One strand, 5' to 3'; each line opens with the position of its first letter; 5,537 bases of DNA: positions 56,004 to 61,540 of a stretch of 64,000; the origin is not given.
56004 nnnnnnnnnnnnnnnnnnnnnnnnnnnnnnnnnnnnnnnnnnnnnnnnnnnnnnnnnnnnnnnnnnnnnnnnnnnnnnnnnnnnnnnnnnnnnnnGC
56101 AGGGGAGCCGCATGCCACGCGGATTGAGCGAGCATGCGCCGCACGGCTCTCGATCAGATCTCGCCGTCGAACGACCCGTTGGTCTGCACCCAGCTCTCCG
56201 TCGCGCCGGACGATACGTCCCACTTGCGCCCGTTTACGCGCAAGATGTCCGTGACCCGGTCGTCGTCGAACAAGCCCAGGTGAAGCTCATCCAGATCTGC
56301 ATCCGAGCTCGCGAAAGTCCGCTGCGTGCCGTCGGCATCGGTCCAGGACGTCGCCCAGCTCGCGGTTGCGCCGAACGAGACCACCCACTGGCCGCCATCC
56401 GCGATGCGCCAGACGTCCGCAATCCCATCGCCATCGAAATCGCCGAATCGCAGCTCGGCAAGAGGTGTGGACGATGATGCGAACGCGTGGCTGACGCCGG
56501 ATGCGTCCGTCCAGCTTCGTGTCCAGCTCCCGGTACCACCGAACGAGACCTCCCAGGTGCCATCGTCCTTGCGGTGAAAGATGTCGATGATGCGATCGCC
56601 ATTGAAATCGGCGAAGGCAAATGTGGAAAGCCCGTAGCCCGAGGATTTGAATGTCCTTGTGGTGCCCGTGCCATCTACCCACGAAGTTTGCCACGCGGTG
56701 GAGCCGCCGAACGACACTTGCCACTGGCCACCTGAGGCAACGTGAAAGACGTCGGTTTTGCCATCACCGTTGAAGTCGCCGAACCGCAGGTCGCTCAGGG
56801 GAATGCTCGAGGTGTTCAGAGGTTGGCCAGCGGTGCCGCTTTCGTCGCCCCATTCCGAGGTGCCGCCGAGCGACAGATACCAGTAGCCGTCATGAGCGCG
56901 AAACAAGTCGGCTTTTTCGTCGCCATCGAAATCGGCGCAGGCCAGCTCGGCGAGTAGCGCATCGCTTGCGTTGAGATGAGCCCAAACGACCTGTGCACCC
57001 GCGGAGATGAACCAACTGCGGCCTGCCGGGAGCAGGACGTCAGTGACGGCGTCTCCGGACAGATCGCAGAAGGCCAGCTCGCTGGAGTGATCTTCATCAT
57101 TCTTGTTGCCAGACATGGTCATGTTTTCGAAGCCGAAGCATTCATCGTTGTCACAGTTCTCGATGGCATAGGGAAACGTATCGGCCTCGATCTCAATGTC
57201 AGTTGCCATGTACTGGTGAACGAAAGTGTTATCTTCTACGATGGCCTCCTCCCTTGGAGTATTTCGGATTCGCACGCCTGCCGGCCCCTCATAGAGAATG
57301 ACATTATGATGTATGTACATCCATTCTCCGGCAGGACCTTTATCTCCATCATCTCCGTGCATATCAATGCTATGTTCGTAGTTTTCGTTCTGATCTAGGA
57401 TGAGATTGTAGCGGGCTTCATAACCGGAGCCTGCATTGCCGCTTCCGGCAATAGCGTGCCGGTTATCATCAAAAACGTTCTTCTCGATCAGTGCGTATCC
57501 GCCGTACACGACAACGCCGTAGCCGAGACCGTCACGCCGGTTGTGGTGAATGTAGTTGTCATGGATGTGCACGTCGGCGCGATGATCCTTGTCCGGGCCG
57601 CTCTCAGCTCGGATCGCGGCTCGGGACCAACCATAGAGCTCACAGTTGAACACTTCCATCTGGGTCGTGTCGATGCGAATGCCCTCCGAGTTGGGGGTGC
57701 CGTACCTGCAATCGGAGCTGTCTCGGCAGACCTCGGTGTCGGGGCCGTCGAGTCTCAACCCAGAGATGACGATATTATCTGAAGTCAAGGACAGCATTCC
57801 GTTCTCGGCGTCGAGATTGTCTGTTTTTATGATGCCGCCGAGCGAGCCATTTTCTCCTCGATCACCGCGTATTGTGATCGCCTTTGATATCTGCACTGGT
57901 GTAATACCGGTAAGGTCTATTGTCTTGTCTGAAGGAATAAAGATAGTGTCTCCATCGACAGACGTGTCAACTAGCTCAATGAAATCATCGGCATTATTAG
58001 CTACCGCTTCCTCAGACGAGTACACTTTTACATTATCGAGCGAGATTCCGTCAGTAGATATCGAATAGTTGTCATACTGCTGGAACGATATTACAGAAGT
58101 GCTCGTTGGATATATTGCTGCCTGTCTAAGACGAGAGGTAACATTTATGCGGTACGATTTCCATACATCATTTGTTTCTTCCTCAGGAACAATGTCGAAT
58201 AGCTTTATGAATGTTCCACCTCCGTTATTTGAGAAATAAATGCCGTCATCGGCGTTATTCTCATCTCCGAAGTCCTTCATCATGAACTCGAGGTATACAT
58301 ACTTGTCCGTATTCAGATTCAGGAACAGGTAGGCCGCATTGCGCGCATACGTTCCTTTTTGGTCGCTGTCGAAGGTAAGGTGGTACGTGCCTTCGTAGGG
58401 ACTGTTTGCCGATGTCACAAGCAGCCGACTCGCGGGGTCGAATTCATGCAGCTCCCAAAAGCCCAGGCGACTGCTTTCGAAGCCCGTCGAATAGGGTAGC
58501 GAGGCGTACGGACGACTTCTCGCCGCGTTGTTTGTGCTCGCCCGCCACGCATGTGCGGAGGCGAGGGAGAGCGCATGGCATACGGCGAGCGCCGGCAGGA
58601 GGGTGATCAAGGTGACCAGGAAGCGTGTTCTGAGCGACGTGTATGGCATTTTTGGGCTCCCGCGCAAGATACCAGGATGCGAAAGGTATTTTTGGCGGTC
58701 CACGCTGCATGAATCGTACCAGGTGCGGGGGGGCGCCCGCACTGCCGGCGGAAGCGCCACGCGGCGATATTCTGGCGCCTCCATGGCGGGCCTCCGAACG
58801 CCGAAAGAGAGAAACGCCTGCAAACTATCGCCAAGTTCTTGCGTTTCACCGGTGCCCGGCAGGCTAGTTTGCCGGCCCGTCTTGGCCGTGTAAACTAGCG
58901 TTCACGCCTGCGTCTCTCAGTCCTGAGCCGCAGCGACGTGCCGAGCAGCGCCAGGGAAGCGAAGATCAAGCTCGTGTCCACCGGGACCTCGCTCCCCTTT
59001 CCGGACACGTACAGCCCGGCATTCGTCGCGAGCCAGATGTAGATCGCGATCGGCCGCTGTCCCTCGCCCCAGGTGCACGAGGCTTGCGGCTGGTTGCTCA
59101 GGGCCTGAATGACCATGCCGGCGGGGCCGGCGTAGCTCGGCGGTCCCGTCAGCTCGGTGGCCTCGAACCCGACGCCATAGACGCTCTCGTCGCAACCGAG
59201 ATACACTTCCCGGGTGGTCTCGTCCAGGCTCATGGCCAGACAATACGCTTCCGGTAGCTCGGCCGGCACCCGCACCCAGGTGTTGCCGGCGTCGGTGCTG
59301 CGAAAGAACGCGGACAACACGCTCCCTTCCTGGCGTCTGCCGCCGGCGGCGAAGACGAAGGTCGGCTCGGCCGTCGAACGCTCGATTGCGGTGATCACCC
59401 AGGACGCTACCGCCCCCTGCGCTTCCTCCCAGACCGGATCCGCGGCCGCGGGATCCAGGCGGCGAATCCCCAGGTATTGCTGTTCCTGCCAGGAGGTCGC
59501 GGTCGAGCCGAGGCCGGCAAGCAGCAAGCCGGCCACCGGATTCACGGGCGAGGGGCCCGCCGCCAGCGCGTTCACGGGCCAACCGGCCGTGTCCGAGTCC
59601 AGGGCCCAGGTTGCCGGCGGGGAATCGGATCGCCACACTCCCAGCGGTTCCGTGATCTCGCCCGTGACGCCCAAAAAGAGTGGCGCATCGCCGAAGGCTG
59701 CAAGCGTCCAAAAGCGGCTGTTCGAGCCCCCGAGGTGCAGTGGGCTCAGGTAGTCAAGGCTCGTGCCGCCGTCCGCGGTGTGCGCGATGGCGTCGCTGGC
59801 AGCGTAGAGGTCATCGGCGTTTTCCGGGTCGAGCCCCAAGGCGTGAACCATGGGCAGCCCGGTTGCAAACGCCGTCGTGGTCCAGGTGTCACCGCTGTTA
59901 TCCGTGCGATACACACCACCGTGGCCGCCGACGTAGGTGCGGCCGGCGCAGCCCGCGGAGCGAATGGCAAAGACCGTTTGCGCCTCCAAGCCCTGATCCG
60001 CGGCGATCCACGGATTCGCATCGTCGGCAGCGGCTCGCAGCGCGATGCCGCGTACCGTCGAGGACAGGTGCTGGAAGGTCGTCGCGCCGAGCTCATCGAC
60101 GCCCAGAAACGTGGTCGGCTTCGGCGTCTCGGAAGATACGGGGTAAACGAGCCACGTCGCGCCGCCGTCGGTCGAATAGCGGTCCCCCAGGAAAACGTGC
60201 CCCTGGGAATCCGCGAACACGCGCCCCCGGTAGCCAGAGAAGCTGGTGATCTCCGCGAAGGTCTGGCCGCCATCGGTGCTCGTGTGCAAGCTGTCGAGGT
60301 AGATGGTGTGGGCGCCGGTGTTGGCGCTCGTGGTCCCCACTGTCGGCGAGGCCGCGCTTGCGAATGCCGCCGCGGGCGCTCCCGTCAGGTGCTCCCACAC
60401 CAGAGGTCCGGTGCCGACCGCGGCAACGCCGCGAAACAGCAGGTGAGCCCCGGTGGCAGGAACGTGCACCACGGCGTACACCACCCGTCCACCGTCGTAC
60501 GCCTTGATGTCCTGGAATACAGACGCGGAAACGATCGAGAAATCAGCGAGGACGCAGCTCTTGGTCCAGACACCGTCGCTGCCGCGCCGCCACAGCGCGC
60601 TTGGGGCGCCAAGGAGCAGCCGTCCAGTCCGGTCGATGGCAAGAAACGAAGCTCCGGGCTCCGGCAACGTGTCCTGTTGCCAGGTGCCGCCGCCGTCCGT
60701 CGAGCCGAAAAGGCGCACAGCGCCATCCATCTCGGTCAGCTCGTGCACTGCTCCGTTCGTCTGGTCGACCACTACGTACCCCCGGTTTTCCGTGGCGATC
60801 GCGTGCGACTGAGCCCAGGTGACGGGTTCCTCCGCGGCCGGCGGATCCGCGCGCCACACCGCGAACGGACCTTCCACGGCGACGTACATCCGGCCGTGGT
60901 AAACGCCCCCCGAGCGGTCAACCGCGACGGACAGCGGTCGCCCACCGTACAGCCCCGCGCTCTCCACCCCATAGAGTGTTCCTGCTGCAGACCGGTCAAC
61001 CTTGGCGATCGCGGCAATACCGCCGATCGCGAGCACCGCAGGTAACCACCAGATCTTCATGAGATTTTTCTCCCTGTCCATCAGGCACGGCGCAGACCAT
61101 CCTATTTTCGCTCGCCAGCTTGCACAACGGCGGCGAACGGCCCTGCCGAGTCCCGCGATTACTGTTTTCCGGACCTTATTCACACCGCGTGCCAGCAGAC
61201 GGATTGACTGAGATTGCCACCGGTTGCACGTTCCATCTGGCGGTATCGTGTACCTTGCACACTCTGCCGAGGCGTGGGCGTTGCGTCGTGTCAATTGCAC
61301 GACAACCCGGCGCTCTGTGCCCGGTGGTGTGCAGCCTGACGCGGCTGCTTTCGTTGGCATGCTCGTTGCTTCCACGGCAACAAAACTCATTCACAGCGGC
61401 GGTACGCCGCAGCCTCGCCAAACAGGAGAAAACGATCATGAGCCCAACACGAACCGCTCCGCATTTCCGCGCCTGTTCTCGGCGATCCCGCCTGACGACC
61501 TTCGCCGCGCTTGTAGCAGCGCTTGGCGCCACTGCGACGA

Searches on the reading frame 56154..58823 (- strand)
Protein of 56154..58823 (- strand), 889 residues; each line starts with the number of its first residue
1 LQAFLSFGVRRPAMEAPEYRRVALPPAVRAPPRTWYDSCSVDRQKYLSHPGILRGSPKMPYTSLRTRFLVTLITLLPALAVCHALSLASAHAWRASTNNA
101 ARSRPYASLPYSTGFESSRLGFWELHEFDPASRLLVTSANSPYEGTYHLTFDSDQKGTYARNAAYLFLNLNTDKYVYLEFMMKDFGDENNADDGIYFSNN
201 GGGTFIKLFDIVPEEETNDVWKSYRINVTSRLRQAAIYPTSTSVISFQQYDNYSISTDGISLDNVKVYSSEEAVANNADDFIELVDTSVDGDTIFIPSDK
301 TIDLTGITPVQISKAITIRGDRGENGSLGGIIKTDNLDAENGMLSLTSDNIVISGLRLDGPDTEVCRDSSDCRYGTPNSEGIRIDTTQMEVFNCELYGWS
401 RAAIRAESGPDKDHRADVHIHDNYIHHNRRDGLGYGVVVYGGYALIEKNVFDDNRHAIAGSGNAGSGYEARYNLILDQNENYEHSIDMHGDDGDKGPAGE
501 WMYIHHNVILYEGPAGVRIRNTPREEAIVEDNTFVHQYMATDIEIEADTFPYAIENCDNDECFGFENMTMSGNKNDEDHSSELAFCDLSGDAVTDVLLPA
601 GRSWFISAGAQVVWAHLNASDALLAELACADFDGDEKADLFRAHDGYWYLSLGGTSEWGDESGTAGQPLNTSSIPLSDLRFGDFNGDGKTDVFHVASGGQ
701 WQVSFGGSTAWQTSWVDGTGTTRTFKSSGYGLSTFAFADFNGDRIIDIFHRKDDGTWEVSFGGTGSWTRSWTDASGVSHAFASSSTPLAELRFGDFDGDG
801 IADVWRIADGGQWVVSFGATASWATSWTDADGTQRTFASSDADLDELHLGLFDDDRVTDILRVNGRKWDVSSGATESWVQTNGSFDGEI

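Call 43: search_protein_families(library=pfam, proteins=[window:56154-58823:-], max_evalue=0.0001)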
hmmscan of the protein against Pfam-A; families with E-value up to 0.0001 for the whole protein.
window:56154-58823:- (889 aa): 4 families
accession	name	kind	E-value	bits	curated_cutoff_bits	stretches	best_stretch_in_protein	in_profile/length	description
PF13517.12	FG-GAP_3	-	2.2e-10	41.4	26.9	2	631-693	1-60/61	FG-GAP-like repeat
PF13229.12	Beta_helix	-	2e-08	34.4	25.9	1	380-533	24-157/158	Right handed beta helix region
PF01839.29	FG-GAP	-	5e-07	29.9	22.1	0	681-692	7-18/37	FG-GAP repeat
PF12256.14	TcdB_toxin_midN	-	3.8e-05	23.5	24.8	0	783-816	22-56/181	Insecticide toxin TcdB middle/N-terminal region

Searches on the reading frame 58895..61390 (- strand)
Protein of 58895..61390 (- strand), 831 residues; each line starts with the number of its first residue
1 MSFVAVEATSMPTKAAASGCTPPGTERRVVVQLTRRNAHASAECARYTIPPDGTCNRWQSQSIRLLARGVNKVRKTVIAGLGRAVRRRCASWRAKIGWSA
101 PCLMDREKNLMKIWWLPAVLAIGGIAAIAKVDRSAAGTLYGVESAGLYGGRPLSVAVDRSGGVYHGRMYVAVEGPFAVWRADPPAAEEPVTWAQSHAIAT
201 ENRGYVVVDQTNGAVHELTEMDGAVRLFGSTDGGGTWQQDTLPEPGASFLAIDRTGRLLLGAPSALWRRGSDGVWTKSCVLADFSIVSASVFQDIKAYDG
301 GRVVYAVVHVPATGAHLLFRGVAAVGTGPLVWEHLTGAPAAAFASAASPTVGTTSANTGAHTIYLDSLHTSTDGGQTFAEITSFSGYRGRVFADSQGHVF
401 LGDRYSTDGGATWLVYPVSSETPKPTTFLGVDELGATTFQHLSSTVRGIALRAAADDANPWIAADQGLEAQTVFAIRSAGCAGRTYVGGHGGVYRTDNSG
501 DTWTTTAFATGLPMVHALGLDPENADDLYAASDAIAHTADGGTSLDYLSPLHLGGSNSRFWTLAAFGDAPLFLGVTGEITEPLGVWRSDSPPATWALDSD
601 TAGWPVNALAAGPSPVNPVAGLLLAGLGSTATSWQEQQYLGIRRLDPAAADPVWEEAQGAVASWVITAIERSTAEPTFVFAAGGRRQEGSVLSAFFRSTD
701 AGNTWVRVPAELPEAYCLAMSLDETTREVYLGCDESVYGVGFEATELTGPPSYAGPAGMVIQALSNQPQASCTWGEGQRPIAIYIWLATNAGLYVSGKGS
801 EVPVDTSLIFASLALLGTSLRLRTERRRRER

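Call 43: search_protein_families(library=pfam, proteins=[window:58895-61390:-], max_evalue=0.0001)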
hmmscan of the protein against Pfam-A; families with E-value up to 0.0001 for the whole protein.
window:58895-61390:- (831 aa): 1 family
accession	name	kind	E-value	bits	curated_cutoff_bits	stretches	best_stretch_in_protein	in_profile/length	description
PF24316.1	Tli3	-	4.6e-05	24.2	27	0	349-397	68-114/129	T6SS Tli3 immunity protein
